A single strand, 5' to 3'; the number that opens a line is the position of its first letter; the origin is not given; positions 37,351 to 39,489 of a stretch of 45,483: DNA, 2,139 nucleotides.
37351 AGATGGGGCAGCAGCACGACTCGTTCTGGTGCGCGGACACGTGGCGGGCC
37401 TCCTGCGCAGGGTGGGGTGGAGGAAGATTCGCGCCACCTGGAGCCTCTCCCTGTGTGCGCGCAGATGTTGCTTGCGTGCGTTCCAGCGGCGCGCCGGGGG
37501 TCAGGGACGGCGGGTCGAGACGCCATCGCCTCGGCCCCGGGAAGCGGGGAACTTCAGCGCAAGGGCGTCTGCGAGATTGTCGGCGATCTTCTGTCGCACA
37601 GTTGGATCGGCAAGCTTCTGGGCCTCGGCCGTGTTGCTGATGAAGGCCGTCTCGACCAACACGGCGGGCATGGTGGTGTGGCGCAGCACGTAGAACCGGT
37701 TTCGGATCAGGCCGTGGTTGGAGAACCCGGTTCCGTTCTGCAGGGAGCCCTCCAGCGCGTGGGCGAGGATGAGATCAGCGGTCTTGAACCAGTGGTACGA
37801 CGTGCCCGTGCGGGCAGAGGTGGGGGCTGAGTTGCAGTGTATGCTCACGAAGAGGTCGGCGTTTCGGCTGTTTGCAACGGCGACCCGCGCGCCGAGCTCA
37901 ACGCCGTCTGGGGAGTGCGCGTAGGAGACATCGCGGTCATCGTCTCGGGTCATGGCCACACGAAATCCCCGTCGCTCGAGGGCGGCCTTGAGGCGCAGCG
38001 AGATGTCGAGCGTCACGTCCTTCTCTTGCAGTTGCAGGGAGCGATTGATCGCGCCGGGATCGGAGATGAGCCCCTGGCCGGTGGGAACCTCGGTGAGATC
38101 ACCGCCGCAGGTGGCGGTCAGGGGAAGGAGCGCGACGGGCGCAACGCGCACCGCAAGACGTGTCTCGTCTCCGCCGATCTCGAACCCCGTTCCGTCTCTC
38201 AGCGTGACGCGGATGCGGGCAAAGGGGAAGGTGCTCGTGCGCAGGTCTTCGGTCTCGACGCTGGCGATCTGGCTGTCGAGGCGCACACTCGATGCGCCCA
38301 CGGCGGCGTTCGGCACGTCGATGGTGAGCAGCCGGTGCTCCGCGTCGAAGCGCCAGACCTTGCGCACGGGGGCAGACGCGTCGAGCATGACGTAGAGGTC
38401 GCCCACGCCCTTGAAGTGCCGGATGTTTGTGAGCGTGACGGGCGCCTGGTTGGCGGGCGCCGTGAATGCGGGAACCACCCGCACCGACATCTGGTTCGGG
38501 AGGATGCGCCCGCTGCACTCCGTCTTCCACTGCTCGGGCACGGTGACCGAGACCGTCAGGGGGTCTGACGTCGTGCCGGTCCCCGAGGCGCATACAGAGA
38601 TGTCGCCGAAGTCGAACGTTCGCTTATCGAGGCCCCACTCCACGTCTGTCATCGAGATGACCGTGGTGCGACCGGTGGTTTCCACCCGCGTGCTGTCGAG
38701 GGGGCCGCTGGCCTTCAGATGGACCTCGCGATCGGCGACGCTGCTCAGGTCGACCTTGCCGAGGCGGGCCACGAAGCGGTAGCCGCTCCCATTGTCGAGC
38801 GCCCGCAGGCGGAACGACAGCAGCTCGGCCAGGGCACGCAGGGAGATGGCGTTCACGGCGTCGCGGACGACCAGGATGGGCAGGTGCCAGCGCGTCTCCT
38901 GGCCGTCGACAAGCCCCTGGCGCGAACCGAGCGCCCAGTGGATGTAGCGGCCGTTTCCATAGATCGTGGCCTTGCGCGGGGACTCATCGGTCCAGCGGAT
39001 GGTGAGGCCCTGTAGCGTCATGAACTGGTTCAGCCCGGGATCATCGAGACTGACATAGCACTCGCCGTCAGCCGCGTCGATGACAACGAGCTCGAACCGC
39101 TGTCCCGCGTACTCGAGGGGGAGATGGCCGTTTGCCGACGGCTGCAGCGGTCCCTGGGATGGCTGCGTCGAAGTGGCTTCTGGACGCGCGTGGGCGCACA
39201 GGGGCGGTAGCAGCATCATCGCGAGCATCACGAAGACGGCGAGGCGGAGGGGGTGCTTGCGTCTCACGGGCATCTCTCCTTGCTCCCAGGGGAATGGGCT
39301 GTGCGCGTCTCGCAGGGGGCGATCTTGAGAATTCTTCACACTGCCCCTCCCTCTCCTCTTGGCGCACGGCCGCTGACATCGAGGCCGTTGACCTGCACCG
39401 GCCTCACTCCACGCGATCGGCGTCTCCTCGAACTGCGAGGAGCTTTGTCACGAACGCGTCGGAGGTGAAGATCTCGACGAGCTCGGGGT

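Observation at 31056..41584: Candidate second-messenger-controlled pseudopilus / type IV filament module with an unusual gene set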

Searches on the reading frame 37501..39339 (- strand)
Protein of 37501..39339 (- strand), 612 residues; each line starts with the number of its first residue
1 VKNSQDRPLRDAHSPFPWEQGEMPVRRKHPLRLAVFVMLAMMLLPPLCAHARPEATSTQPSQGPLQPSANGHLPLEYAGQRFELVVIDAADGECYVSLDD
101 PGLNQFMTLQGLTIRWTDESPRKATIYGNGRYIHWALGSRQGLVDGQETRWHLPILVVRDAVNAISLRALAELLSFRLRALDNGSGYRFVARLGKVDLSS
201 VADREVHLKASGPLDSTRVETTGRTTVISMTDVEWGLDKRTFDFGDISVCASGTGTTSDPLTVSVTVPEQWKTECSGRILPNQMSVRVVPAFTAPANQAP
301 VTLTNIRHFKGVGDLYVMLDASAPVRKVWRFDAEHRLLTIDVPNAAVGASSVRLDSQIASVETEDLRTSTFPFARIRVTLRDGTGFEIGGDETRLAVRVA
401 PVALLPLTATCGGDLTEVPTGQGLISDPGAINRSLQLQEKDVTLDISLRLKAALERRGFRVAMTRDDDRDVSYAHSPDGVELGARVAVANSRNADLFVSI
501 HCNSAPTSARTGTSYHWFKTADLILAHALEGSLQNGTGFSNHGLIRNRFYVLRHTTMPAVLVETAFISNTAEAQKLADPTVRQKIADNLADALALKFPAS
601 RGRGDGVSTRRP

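Call 3: search_protein_families(library=pfam, proteins=[window:37501-39339:-], max_evalue=0.01)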
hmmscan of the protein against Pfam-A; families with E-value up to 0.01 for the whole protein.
window:37501-39339:- (612 aa): 1 family
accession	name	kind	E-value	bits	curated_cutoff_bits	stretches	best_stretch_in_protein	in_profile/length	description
PF01520.23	Amidase_3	-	1.9e-41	142.4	27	1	426-593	10-172/174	N-acetylmuramoyl-L-alanine amidase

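Call 20: search_protein_families(library=ncbifam, proteins=[window:37501-39339:-], max_evalue=0.1)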
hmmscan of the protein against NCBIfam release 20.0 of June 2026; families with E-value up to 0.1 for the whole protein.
window:37501-39339:- (612 aa): 5 families
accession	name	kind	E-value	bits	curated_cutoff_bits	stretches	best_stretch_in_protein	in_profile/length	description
TIGR02883.1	spore_cwlD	equivalog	3.6e-30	105.5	221.55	1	426-593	12-186/189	N-acetylmuramoyl-L-alanine amidase CwlD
NF038267.1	amidase_AmiC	exception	4.6e-17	61.7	700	2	426-515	198-278/407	N-acetylmuramoyl-L-alanine amidase AmiC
NF007652.1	PRK10319.1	equivalog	8.1e-17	61.4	400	2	548-593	229-274/291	N-acetylmuramoyl-L-alanine amidase AmiA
NF007751.0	PRK10431.1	equivalog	1.3e-15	56.9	532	2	426-515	203-283/445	N-acetylmuramoyl-L-alanine amidase AmiB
NF038140.1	amidase_Rv3717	exception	1.3e-11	44.4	335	1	437-593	65-227/233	Rv3717 family N-acetylmuramoyl-L-alanine amidase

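Call 21: search_protein_families(library=pfam, proteins=[window:37501-39339:-], max_evalue=10)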
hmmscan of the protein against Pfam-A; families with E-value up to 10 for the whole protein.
window:37501-39339:- (612 aa): 2 families
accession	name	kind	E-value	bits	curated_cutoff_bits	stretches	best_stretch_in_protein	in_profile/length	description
PF01520.23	Amidase_3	-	1.9e-41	142.4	27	1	426-593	10-172/174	N-acetylmuramoyl-L-alanine amidase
PF07833.16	Cu_amine_oxidN1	-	0.1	13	24.2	1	109-174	30-93/108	Copper amine oxidase N-terminal domain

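Call 55: search_solved_structures(query=window:37501-39339:-, max_evalue=0.01)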
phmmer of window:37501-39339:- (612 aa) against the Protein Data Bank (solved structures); distinct sequences matched with E-value up to 0.01: 16.
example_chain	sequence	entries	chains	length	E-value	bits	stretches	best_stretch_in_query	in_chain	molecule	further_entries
1jwq_A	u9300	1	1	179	1.4e-21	79.8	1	420-593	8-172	N-ACETYLMURAMOYL-L-ALANINE AMIDASE CwlV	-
5emi_A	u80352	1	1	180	2.9e-17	65.6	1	428-592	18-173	Cell wall hydrolase/autolysin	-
7rag_B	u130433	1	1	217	3.1e-17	65.5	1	421-586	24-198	Germination-specific N-acetylmuramoyl-L-alanine amidase, Autolysin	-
7tj4_B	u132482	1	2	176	4.4e-15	58.4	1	421-598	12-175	LytH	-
4rn7_A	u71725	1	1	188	1.1e-14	57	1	426-593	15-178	N-acetylmuramoyl-L-alanine amidase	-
4bin_A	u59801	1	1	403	4.2e-13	51.8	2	426-520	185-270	N-ACETYLMURAMOYL-L-ALANINE AMIDASE AMIC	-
5j72_A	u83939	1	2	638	4.8e-10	41.8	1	413-577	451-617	Putative N-acetylmuramoyl-L-alanine amidase,autolysin cwp6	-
8c0j_A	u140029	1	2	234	7.6e-10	41.1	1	426-517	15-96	N-acetylmuramoyl-L-alanine amidase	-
8c2o_A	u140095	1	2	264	4.2e-09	38.7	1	547-594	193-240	N-acetylmuramoyl-L-alanine amidase AmiA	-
7agm_A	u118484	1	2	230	4.1e-06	28.8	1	417-594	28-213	N-acetylmuramoyl-L-alanine amidase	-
7b3n_A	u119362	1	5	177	6.6e-06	28.1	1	426-578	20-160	Cell wall hydrolase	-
3ne8_A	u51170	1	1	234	1.3e-05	27.1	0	434-521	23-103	N-acetylmuramoyl-l-alanine amidase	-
9jzo_A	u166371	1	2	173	8.9e-05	24.4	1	483-574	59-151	Endolysine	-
4lq6_A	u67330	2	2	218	0.00036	22.4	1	417-594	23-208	N-acetymuramyl-L-alanine amidase-related protein | N-acetylmuramoyl-L-alanine amidase Rv3717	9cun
4m6g_A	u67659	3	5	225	0.0004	22.2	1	417-594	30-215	Peptidoglycan Amidase Rv3717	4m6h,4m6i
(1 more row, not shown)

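Call 97: search_protein_families(library=padloc, proteins=[window:37501-39339:-], max_evalue=0.001)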
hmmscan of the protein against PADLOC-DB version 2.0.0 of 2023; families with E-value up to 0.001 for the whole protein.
window:37501-39339:- (612 aa): 0 families

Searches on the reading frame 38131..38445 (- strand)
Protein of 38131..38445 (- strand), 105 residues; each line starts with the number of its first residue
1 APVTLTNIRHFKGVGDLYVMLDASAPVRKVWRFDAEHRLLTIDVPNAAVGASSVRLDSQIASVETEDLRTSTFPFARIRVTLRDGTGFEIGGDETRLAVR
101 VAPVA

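Call 56: search_protein_families(library=pfam, proteins=[window:38131-38445:-], max_evalue=1)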
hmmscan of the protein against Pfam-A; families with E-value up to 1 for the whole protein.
seq(105 aa): 0 families

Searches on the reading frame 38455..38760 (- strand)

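Call 56: search_protein_families(library=pfam, proteins=[window:38455-38760:-], max_evalue=1)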
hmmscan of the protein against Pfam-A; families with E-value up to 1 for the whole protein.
seq(102 aa): 1 family
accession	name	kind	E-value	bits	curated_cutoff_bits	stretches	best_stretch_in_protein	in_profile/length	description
PF04265.19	TPK_B1_binding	-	0.05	13.7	22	1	30-63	21-53/67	Thiamin pyrophosphokinase, vitamin B1 binding domain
